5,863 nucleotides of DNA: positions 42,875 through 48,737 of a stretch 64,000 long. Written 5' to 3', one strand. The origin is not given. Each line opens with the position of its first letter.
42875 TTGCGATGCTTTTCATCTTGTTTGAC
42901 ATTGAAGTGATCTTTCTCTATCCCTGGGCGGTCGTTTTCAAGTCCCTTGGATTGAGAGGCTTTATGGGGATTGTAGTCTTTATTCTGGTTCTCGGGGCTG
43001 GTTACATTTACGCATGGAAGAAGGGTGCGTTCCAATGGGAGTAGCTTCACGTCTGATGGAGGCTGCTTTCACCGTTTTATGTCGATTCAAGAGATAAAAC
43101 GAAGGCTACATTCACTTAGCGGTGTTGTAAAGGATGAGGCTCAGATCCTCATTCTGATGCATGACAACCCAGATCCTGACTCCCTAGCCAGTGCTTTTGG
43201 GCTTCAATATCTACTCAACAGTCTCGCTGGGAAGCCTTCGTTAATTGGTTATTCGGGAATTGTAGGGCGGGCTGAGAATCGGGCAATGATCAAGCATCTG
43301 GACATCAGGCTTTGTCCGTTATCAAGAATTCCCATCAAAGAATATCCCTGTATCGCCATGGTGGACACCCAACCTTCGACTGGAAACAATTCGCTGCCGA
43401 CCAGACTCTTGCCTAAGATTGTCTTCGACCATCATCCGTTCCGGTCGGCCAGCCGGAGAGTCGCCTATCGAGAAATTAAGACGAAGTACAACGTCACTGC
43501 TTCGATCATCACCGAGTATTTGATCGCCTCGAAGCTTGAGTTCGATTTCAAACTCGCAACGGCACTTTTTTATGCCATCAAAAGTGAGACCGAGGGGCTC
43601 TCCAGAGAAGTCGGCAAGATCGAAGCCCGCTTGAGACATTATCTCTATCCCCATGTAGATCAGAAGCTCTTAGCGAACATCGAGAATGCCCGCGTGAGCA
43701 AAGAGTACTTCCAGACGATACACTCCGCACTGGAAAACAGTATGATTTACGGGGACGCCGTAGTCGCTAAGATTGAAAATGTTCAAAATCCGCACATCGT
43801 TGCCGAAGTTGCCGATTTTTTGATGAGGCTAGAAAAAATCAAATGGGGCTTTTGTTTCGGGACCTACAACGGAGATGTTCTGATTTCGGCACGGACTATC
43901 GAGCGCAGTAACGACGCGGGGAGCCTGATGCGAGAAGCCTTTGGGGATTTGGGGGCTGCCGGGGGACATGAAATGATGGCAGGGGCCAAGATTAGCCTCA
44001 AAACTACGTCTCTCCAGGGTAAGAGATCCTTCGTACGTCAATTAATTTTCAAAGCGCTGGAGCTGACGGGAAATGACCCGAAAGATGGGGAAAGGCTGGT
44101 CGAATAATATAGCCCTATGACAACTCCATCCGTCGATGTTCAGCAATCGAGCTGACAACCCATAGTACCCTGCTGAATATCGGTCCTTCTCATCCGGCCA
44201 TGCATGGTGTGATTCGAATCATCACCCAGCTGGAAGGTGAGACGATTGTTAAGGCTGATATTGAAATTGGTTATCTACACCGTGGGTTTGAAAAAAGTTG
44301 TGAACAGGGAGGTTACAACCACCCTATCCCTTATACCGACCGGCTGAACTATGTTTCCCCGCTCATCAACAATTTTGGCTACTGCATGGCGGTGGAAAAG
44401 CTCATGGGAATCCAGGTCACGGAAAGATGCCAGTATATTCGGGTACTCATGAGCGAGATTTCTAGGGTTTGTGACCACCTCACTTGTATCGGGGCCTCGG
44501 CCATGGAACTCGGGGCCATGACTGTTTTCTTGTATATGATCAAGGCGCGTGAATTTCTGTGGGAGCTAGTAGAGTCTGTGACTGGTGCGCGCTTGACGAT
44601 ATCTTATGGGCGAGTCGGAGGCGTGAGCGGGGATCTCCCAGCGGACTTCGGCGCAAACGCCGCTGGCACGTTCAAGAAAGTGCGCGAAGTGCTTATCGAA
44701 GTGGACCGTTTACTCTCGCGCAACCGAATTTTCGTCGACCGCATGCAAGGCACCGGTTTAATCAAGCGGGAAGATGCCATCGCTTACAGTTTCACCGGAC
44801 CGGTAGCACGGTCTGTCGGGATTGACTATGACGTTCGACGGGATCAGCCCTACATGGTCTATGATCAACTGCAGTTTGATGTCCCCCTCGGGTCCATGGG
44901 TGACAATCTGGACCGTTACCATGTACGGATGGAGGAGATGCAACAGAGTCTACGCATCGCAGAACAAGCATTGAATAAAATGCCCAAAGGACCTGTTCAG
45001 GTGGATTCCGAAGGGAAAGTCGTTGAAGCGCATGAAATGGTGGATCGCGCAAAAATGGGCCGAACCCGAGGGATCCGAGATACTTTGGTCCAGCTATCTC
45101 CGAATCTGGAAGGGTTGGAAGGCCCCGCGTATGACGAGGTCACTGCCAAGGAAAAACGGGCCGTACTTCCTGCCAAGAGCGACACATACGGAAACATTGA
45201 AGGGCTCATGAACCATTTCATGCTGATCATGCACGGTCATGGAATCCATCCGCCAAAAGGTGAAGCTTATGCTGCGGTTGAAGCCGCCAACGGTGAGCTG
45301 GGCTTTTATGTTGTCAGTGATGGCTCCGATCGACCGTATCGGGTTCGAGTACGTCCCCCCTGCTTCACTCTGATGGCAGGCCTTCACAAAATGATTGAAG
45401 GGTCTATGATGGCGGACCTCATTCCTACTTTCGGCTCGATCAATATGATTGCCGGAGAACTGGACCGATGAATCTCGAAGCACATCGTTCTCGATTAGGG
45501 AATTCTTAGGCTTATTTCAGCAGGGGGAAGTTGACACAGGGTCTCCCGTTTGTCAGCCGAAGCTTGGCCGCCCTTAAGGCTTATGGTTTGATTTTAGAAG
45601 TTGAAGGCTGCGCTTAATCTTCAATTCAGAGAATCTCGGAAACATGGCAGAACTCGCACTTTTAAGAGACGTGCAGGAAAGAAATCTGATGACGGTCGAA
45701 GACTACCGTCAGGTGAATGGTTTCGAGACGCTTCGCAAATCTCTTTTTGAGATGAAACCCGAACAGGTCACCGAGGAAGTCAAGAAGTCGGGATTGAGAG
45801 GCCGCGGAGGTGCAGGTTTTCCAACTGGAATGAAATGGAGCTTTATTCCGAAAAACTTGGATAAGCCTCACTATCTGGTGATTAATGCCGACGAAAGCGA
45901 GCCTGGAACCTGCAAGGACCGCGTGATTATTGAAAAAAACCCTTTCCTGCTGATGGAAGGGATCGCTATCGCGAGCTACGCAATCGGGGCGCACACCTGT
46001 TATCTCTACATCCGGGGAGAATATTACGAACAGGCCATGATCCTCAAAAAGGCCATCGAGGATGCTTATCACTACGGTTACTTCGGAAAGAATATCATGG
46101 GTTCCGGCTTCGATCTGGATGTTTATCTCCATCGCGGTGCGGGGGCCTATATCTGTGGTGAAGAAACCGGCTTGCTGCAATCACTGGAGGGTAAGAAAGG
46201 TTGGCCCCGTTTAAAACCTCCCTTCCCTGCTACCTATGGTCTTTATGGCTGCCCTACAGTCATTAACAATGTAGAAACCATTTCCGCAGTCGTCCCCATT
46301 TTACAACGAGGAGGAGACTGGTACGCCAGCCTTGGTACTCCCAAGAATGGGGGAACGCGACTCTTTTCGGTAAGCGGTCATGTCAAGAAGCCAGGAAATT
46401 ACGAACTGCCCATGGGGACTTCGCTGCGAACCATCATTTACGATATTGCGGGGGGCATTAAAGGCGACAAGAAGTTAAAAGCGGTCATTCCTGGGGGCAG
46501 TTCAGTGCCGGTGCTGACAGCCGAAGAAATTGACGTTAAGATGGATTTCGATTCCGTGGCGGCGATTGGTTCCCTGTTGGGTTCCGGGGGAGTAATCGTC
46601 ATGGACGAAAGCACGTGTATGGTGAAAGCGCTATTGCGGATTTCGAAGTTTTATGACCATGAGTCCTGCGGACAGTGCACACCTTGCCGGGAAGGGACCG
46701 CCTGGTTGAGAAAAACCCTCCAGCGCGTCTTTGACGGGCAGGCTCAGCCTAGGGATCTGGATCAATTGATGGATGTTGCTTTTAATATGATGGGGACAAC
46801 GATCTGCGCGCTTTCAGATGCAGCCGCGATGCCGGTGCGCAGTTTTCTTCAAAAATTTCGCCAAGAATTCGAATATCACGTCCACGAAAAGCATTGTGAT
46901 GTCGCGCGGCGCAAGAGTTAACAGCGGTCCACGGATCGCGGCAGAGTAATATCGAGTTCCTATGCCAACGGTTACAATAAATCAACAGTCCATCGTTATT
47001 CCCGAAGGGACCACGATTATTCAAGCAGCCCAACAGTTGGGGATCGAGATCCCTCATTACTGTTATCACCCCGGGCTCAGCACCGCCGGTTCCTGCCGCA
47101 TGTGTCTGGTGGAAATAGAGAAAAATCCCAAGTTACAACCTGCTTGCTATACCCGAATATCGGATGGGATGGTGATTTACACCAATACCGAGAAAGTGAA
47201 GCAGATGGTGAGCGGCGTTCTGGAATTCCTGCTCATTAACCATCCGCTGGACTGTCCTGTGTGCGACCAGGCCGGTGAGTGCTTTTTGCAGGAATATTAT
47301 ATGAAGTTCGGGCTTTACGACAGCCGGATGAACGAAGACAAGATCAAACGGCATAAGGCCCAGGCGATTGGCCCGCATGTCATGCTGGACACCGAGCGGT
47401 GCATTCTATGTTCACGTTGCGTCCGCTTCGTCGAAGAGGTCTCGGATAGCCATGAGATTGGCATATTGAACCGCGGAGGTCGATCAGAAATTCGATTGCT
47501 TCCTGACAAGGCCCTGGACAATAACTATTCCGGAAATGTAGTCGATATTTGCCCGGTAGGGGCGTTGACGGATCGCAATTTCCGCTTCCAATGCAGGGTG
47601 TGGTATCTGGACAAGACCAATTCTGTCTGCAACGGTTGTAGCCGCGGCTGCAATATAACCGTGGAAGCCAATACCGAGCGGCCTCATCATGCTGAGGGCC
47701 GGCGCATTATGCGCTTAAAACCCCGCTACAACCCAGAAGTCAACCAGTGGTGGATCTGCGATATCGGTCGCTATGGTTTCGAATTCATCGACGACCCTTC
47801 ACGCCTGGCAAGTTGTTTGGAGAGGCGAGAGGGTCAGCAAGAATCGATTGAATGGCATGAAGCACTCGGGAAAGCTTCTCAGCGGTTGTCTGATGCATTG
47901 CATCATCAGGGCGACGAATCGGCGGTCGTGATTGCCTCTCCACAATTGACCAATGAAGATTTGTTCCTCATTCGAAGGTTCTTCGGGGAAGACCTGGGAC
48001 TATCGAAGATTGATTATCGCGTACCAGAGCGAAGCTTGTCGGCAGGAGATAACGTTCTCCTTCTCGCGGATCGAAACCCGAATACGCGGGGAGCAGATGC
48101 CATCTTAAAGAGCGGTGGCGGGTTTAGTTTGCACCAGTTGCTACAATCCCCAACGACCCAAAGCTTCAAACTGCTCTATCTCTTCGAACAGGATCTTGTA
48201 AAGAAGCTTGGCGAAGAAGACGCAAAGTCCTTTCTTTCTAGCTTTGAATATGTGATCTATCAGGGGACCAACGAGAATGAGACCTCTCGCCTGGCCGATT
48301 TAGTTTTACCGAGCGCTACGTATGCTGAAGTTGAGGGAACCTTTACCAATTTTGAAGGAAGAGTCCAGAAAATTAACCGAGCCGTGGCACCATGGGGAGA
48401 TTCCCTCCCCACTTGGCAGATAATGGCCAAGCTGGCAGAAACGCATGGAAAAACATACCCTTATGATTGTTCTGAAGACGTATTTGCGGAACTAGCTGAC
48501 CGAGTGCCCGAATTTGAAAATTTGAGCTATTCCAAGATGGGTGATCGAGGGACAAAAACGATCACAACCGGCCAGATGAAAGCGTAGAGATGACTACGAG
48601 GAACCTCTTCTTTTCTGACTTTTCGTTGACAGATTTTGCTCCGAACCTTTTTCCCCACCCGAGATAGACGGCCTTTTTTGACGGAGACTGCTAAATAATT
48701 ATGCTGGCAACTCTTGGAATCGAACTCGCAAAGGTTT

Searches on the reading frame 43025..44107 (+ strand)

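Call 69: search_protein_families(library=pfam, proteins=[window:43025-44107:+], max_evalue=0.0001)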
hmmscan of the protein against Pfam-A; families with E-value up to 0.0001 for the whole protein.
window:43025-44107:+ (360 aa): 2 families
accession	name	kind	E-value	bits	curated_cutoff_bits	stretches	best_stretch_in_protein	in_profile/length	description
PF02272.25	DHHA1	-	2e-07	31.8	25.9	1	246-325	5-85/102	DHHA1 domain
PF01368.27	DHH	-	4.3e-07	30.7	28.1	1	40-185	1-125/125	DHH family, N-terminal domain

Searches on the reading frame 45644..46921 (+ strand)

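Call 69: search_protein_families(library=pfam, proteins=[window:45644-46921:+], max_evalue=0.0001)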
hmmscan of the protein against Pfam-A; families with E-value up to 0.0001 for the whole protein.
window:45644-46921:+ (425 aa): 4 families
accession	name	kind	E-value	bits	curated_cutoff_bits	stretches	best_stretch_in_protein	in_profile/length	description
PF01512.22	Complex1_51K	-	2.7e-47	160.9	31.2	1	46-216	1-148/150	Nuo51 FMN-binding domain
PF10589.14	NADH_4Fe-4S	-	8.1e-32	109.4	23.5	1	329-412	2-85/85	NADH-ubiquinone oxidoreductase-F iron-sulfur binding region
PF22461.2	SLBB_2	-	3.5e-11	43.5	27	1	240-303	2-66/79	SLBB domain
PF10531.15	SLBB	-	1e-08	35.3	27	1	241-290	2-54/55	SLBB domain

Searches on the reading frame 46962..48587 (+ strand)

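Call 69: search_protein_families(library=pfam, proteins=[window:46962-48587:+], max_evalue=0.0001)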
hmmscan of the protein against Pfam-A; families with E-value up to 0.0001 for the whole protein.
window:46962-48587:+ (541 aa): 7 families
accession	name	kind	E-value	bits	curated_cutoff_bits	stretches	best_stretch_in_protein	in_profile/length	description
PF22117.2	Fer4_Nqo3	-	3.5e-26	91.6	27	1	137-203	1-67/67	NADH-quinone oxidoreductase subunit 3, ferredoxin-like domain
PF00384.28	Molybdopterin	-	3.3e-21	76.2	24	1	392-493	249-352/353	Molybdopterin oxidoreductase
PF13510.11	Fer2_4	-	1e-18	67.6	22.8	1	3-76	5-81/82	2Fe-2S iron-sulfur cluster binding domain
PF10588.14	NADH-G_4Fe-4S_3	-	1.6e-15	56.8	27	1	85-122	3-40/40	NADH-ubiquinone oxidoreductase-G iron-sulfur binding region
PF00111.32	Fer2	-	7.1e-09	35.9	21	1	5-54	2-49/77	2Fe-2S iron-sulfur cluster binding domain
PF04879.21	Molybdop_Fe4S4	-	7.6e-06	26.2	22.7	1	218-277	3-54/55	Molybdopterin oxidoreductase Fe4S4 domain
PF22151.2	Fer4_NDSU1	-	2.9e-05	23.9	23.8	1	219-272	4-49/51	NADH-ubiquinone oxidoreductase NDSU1/NuoG-like, 4Fe-4S domain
